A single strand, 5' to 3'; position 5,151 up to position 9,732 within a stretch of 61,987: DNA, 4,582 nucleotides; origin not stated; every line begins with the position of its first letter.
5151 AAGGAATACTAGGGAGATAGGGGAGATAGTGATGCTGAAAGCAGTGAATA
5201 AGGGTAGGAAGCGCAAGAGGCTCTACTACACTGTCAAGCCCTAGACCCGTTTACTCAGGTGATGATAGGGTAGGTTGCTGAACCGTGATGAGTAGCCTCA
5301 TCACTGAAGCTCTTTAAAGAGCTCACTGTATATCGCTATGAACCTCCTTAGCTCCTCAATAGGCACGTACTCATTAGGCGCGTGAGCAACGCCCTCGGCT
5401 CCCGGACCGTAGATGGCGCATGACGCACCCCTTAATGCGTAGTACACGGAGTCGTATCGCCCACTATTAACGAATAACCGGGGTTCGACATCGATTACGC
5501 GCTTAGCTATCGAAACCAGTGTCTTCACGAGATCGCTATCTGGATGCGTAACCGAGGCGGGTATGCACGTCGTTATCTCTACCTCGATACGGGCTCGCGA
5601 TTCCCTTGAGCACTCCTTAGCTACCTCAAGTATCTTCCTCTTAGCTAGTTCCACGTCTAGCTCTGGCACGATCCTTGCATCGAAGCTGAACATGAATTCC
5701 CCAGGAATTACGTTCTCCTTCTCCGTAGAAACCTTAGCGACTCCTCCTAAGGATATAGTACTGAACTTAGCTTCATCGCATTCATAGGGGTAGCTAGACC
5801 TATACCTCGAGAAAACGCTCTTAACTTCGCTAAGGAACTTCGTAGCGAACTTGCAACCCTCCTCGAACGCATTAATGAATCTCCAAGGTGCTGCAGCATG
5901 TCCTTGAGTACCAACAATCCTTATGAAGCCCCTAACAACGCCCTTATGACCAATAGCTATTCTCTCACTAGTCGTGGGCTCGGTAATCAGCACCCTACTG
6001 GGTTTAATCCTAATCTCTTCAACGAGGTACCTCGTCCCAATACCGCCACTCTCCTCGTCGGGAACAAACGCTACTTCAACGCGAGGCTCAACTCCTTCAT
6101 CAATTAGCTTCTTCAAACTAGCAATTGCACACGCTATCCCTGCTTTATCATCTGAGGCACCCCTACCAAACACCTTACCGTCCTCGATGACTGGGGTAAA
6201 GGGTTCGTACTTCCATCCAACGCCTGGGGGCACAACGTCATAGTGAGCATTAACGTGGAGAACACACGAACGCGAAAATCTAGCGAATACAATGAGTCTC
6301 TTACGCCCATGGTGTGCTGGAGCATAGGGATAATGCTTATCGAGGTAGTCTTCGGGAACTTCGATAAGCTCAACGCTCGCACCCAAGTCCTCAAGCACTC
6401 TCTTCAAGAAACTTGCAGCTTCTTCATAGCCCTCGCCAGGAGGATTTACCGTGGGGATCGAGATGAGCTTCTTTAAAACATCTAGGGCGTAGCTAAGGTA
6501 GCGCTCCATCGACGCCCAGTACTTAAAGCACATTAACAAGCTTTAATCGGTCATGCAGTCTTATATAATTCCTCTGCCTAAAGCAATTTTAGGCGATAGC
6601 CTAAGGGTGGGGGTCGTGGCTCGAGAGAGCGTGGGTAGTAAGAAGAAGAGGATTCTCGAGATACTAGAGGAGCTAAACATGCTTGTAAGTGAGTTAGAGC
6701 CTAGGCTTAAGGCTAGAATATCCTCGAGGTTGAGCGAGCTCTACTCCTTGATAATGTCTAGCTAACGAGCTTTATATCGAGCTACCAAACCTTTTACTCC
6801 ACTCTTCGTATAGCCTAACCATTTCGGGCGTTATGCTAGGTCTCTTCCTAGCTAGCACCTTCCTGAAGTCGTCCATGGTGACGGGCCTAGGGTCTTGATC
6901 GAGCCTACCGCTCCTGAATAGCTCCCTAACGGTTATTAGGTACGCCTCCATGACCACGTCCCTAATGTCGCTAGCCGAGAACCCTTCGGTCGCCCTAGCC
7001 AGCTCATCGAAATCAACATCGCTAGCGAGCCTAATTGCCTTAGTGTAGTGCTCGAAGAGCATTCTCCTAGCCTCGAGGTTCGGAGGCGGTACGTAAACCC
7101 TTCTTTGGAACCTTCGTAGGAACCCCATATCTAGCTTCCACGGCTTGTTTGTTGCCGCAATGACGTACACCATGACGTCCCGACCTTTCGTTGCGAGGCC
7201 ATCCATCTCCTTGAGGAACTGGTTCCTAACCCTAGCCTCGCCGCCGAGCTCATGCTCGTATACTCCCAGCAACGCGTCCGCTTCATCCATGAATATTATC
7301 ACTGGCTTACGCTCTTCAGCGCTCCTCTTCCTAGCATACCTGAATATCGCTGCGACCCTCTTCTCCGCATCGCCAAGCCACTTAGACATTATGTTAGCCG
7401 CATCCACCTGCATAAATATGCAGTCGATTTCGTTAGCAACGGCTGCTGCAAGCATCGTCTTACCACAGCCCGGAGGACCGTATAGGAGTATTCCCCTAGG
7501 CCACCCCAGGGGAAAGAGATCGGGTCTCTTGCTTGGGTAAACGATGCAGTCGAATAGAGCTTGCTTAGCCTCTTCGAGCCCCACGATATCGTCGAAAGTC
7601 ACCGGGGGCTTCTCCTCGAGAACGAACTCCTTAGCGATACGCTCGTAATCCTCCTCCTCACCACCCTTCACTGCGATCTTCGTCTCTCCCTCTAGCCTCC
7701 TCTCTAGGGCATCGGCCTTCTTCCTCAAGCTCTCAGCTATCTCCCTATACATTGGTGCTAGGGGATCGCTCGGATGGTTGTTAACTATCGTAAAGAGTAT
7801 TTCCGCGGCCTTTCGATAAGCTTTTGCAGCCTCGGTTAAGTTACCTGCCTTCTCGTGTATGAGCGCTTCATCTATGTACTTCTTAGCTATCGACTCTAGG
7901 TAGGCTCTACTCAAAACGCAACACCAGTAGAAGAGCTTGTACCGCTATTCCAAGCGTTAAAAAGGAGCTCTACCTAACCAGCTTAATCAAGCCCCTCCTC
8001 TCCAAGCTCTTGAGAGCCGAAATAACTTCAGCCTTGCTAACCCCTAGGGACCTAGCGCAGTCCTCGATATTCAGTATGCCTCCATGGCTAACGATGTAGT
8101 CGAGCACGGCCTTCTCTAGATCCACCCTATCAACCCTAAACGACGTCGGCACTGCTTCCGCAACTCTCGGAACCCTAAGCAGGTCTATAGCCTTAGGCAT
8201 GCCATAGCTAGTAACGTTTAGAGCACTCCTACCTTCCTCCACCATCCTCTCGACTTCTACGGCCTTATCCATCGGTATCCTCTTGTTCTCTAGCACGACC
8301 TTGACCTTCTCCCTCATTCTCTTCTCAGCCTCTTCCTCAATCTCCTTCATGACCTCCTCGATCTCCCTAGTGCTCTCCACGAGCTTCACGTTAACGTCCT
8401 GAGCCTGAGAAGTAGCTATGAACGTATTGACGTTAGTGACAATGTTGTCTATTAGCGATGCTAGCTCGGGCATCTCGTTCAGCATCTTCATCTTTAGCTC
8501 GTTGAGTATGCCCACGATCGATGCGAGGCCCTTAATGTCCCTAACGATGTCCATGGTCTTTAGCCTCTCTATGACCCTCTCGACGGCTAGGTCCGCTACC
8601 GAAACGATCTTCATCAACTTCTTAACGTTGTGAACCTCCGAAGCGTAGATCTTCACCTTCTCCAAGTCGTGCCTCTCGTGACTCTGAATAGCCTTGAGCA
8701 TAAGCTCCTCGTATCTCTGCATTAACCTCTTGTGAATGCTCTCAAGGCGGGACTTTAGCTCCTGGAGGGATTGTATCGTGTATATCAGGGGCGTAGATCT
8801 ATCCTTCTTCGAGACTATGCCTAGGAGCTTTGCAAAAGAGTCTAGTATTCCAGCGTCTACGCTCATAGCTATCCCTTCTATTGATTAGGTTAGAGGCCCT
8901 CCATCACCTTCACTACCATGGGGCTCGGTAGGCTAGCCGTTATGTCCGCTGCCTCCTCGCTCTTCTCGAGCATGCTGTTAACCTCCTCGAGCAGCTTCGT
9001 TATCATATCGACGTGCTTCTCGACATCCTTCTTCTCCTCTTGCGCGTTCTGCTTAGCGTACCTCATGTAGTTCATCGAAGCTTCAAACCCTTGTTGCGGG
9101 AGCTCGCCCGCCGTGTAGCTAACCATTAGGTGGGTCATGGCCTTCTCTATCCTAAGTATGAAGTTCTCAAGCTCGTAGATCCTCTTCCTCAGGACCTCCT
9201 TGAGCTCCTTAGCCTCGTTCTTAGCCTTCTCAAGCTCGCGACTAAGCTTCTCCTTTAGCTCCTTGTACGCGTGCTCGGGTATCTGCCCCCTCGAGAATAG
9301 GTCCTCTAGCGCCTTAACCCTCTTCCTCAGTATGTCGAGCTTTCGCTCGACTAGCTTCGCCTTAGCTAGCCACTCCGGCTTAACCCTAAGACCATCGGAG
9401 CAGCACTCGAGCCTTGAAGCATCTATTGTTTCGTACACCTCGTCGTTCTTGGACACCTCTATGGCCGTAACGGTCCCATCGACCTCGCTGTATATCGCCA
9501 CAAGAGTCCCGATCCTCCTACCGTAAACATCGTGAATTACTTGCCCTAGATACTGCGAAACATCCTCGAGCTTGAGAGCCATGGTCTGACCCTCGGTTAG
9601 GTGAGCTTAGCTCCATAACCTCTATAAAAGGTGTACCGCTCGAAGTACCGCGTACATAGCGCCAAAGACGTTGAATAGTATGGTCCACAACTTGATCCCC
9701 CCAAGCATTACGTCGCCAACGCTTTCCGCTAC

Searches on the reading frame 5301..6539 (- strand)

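Call 52: search_protein_families(library=pfam, proteins=[window:5301-6539:-], max_evalue=0.0001)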
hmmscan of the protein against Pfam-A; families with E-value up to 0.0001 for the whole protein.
window:5301-6539:- (412 aa): 3 families
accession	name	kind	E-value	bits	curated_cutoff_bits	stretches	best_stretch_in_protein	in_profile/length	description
PF01546.33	Peptidase_M20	-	2.4e-38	132.6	24.6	1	96-409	2-205/206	Peptidase family M20/M25/M40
PF07687.19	M20_dimer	-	2.2e-14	53.7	21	1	196-309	1-101/107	Peptidase dimerisation domain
PF04389.22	Peptidase_M28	-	5.7e-06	26.6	21.3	1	93-178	14-83/193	Peptidase family M28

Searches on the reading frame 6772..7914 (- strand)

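Call 52: search_protein_families(library=pfam, proteins=[window:6772-7914:-], max_evalue=0.0001)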
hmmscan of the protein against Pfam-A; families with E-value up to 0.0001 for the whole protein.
window:6772-7914:- (380 aa): 7 families
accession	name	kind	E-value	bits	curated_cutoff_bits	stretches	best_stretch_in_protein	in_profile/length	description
PF00004.35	AAA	-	2.2e-34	119.2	21.2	1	142-276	1-130/131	ATPase family associated with various cellular activities (AAA)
PF17862.7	AAA_lid_3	-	2.8e-11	43.2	27.2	1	299-335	1-37/45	AAA+ lid domain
PF09336.16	Vps4_C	-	2e-07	31.3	21.3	1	343-377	27-61/61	Vps4 C terminal oligomerisation domain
PF13191.12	AAA_16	-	1.3e-06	29.4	32.6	0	139-163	24-48/167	AAA ATPase domain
PF13238.12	AAA_18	-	4.6e-06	27.5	29.4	0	142-170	1-25/128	AAA domain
PF13401.12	AAA_22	-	1.3e-05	26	27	0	142-215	8-96/130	AAA domain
PF05496.18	RuvB_N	-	5.1e-05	23.5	27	1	106-172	5-66/159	Holliday junction DNA helicase RuvB P-loop domain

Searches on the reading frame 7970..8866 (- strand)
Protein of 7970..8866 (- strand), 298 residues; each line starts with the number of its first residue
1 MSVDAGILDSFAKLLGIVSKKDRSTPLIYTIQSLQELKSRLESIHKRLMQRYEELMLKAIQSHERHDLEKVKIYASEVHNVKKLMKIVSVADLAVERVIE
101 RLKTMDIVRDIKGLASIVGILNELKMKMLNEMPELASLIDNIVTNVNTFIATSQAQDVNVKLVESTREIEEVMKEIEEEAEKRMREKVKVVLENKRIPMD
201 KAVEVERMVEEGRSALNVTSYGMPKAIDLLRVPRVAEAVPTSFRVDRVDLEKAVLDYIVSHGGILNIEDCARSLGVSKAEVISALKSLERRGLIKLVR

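Call 52: search_protein_families(library=pfam, proteins=[window:7970-8866:-], max_evalue=0.0001)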
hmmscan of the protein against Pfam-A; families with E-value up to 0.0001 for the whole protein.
window:7970-8866:- (298 aa): 1 family
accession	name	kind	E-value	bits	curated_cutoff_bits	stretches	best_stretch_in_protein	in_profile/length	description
PF01978.25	TrmB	-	2.3e-05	24.6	25.6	0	251-295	10-53/68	Sugar-specific transcriptional regulator TrmB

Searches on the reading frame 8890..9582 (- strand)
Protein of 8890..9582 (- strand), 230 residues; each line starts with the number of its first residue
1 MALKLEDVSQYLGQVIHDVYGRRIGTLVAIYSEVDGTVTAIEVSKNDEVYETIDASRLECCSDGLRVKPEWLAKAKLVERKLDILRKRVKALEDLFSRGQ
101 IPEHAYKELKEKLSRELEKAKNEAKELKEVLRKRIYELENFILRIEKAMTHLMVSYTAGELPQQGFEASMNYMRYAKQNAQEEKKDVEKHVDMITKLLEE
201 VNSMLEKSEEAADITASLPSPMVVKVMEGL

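Call 52: search_protein_families(library=pfam, proteins=[window:8890-9582:-], max_evalue=0.0001)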
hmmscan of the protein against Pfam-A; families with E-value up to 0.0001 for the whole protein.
window:8890-9582:- (230 aa): 1 family
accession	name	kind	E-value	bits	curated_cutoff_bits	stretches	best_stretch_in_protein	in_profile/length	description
PF18822.6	CdvA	-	5.9e-33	114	30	1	87-206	1-120/123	CdvA-like coiled-coil domain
